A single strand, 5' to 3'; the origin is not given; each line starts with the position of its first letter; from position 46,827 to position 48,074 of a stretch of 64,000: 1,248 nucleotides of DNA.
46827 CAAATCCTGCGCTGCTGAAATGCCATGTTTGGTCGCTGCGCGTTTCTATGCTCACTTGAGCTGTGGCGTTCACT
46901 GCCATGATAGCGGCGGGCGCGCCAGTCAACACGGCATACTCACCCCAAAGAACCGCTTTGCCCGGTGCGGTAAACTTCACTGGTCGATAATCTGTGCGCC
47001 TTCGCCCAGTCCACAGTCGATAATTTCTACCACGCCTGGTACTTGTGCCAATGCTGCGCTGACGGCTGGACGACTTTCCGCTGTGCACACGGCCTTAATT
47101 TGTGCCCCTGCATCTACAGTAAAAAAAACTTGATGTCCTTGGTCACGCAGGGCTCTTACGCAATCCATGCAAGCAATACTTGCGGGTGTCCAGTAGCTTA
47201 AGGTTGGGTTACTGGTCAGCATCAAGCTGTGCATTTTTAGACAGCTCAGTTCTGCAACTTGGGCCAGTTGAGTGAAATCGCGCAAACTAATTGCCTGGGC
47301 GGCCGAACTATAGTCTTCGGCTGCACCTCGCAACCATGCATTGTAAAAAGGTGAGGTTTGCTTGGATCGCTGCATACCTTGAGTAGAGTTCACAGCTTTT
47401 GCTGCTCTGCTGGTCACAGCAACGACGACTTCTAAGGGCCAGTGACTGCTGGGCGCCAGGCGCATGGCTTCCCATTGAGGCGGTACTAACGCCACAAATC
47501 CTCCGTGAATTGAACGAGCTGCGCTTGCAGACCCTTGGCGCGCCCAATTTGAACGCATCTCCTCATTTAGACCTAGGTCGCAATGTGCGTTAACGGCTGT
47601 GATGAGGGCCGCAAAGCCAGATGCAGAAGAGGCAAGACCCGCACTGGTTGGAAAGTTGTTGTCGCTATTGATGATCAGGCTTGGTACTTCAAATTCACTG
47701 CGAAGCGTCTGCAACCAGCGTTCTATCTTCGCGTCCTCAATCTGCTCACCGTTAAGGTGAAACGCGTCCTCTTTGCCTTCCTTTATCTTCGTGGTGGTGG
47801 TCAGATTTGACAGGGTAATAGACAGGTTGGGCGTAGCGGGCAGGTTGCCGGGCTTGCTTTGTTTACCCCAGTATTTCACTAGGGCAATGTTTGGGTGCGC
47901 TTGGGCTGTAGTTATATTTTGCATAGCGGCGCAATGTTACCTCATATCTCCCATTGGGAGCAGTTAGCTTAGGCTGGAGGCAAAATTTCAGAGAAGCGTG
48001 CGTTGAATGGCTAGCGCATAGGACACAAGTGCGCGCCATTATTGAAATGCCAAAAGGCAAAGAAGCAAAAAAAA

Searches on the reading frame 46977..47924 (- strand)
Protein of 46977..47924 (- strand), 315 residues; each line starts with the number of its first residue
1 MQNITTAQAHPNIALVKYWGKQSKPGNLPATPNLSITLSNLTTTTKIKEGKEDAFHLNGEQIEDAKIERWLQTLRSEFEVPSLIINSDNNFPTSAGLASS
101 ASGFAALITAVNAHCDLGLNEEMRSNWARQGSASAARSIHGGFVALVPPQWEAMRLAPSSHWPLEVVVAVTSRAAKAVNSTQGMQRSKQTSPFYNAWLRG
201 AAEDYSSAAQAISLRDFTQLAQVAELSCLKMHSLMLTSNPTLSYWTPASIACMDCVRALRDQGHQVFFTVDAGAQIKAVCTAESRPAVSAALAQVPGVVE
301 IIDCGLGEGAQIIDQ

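Call 3: search_protein_families(library=pfam, proteins=[window:46977-47924:-])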
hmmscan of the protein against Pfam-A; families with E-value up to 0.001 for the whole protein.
window:46977-47924:- (315 aa): 3 families
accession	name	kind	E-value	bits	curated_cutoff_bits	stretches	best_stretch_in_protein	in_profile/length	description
PF22700.2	MVD-like_N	-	6.2e-43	146.6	27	1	9-146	1-146/157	Diphosphomevalonate decarboxylase-like N-terminal domain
PF18376.6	MDD_C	-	6.5e-16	59.1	23.2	1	166-293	1-131/186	Mevalonate 5-diphosphate decarboxylase C-terminal domain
PF00288.32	GHMP_kinases_N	-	7.6e-09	36.1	22.3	1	69-138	5-72/87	GHMP kinases N terminal domain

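Call 4: search_protein_families(library=ncbifam, proteins=[window:46977-47924:-])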
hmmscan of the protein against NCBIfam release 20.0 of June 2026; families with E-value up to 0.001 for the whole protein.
window:46977-47924:- (315 aa): 6 families
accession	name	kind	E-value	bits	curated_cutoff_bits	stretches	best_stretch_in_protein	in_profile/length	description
TIGR01240.1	mevDPdecarb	equivalog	2.2e-72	243.7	171.35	1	6-292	2-300/305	diphosphomevalonate decarboxylase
NF040704.1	IPP_alt_MvaD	equivalog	1.7e-38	132.6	475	1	5-313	2-316/323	phosphomevalonate decarboxylase MvaD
NF040847.1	mev_decarb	equivalog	3.7e-10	39.5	560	1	2-282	33-321/350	bisphosphomevalonate decarboxylase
TIGR00549.1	mevalon_kin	equivalog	2e-06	27.5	163.05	1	55-131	54-129/276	mevalonate kinase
TIGR01920.1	Shik_kin_archae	equivalog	2.7e-05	23.7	126.85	1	40-122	22-109/266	shikimate kinase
NF002288.1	PRK01212.1-4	equivalog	0.00081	18.5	194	0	77-144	70-138/303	homoserine kinase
